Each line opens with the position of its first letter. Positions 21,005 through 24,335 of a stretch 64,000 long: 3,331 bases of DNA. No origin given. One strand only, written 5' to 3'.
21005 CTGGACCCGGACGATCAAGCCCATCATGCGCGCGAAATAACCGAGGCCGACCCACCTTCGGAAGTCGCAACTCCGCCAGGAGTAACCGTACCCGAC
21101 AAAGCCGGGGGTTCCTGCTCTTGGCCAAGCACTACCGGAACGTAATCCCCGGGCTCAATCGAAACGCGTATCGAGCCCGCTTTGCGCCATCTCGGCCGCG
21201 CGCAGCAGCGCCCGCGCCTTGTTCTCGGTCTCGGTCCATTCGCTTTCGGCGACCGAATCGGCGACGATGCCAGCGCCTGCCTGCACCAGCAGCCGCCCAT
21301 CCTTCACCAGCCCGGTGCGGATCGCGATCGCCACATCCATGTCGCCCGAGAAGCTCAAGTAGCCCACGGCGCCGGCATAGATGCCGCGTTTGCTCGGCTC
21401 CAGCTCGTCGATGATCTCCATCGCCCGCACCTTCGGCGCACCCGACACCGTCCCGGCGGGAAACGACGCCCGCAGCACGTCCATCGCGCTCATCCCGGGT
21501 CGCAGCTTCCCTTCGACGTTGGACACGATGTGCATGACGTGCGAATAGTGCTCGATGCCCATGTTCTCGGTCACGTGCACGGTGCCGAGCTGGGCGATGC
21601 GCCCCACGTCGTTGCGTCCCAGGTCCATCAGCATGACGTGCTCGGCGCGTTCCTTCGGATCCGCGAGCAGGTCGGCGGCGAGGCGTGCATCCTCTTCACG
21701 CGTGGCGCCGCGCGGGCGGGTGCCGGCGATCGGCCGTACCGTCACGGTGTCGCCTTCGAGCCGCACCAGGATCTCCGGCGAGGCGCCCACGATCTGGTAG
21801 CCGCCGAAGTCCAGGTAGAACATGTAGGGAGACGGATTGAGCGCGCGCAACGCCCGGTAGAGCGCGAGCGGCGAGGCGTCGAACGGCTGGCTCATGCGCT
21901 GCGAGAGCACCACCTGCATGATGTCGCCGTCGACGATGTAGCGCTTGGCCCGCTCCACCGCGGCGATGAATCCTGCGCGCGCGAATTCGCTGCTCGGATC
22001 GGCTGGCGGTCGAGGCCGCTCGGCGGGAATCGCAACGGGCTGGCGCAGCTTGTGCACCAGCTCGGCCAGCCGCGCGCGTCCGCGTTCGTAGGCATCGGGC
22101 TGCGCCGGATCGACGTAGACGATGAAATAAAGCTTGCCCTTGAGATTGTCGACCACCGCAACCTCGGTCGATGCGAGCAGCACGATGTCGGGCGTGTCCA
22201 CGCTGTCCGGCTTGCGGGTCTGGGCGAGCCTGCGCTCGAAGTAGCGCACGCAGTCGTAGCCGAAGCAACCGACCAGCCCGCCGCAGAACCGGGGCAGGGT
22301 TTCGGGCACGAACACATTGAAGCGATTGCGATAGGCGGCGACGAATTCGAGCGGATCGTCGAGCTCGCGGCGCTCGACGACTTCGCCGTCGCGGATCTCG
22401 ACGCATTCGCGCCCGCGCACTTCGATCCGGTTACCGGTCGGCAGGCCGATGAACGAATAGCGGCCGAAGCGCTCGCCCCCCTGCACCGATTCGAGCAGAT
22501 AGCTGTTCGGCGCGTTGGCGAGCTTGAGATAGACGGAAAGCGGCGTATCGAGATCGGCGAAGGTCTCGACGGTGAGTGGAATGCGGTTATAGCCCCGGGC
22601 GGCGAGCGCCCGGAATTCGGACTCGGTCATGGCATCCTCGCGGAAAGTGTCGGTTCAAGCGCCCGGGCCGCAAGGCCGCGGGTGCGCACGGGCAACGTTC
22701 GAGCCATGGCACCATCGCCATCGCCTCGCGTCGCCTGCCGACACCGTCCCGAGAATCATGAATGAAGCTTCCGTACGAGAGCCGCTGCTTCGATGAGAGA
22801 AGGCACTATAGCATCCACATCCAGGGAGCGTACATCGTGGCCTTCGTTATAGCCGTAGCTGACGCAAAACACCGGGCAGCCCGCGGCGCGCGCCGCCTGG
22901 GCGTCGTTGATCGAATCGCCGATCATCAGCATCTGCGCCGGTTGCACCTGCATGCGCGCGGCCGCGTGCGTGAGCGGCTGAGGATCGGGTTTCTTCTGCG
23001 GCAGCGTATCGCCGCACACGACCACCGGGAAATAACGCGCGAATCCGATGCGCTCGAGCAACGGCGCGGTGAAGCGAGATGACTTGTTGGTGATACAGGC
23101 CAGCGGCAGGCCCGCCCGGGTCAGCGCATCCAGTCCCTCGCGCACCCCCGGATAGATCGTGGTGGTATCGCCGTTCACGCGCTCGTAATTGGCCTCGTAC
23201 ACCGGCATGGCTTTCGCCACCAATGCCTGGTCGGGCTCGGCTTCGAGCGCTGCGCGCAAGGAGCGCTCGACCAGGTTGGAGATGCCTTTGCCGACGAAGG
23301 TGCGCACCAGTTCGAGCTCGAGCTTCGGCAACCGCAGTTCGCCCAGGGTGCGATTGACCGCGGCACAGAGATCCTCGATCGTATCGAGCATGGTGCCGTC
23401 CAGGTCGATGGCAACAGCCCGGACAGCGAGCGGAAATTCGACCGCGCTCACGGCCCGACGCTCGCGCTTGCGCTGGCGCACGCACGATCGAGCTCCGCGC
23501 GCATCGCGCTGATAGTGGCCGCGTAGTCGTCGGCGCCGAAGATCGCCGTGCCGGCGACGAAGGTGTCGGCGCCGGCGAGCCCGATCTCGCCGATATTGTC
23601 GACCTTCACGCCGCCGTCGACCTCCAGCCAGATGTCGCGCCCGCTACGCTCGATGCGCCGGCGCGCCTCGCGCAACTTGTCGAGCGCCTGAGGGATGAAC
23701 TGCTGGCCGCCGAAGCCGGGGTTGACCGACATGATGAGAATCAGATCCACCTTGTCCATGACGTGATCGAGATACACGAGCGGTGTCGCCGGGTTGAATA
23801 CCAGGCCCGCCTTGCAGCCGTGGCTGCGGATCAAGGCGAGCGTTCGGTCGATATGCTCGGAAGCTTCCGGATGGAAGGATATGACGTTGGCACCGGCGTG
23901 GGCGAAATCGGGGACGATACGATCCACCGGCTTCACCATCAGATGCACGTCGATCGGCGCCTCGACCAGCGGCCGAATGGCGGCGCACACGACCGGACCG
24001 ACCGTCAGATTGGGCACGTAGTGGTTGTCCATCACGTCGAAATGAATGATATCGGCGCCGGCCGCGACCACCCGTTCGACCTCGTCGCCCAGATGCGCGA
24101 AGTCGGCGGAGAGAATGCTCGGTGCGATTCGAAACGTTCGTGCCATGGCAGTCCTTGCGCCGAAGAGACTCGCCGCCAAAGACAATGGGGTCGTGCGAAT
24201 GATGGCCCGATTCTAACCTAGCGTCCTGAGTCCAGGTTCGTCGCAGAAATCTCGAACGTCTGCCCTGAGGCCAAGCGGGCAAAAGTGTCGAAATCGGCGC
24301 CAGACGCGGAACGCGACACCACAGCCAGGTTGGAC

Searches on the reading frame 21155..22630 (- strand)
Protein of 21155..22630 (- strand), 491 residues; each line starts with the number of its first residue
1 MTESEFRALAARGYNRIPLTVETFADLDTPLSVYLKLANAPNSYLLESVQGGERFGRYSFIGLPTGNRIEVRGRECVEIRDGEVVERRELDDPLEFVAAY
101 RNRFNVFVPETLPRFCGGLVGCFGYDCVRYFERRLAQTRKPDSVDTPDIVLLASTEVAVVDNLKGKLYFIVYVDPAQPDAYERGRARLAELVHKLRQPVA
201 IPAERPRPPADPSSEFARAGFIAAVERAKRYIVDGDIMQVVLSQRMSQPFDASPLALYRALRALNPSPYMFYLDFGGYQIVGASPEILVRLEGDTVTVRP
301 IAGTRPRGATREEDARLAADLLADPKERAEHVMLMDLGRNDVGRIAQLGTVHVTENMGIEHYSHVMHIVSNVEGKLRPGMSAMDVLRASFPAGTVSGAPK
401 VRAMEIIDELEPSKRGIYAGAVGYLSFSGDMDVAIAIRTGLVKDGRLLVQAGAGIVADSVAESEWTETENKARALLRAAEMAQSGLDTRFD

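Call 60: search_protein_families(library=pfam, proteins=[window:21155-22630:-], max_evalue=0.00001)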
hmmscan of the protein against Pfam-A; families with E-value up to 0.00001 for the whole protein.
window:21155-22630:- (491 aa): 2 families
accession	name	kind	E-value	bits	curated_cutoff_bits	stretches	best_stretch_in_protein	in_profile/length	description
PF00425.24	Chorismate_bind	-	1.7e-96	323.1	27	1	219-471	3-257/257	chorismate binding enzyme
PF04715.19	Anth_synt_I_N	-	5.1e-30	105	23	1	26-168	1-139/140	Anthranilate synthase component I, N terminal region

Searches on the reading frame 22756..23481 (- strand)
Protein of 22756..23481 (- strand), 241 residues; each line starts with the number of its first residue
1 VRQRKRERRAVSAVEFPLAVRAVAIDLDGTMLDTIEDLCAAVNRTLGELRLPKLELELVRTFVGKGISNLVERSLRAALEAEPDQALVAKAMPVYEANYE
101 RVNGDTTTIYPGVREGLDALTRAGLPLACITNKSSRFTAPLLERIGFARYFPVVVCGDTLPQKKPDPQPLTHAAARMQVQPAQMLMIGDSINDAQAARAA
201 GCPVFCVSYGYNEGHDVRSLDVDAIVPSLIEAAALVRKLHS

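Call 60: search_protein_families(library=pfam, proteins=[window:22756-23481:-], max_evalue=0.00001)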
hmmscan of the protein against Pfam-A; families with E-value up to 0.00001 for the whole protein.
window:22756-23481:- (241 aa): 4 families
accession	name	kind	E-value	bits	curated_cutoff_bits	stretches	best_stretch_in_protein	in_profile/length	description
PF13419.12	HAD_2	-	4.4e-38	131.6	23.8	1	26-207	4-178/178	Haloacid dehalogenase-like hydrolase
PF00702.32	Hydrolase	-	3.9e-34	119.2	26.4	1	20-201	1-191/191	haloacid dehalogenase-like hydrolase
PF13242.12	Hydrolase_like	-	3.8e-11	43.2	22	1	164-232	4-75/75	HAD-hyrolase-like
PF12710.13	HAD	-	8.8e-09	36.5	27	1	24-198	2-189/189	haloacid dehalogenase-like hydrolase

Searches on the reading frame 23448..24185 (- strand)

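Call 60: search_protein_families(library=pfam, proteins=[window:23448-24185:-], max_evalue=0.00001)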
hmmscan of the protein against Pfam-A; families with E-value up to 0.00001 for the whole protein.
window:23448-24185:- (245 aa): 1 family
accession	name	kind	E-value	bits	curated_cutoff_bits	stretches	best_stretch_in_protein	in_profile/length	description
PF00834.25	Ribul_P_3_epim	-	3e-89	298.1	21.1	1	20-216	2-198/198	Ribulose-phosphate 3 epimerase family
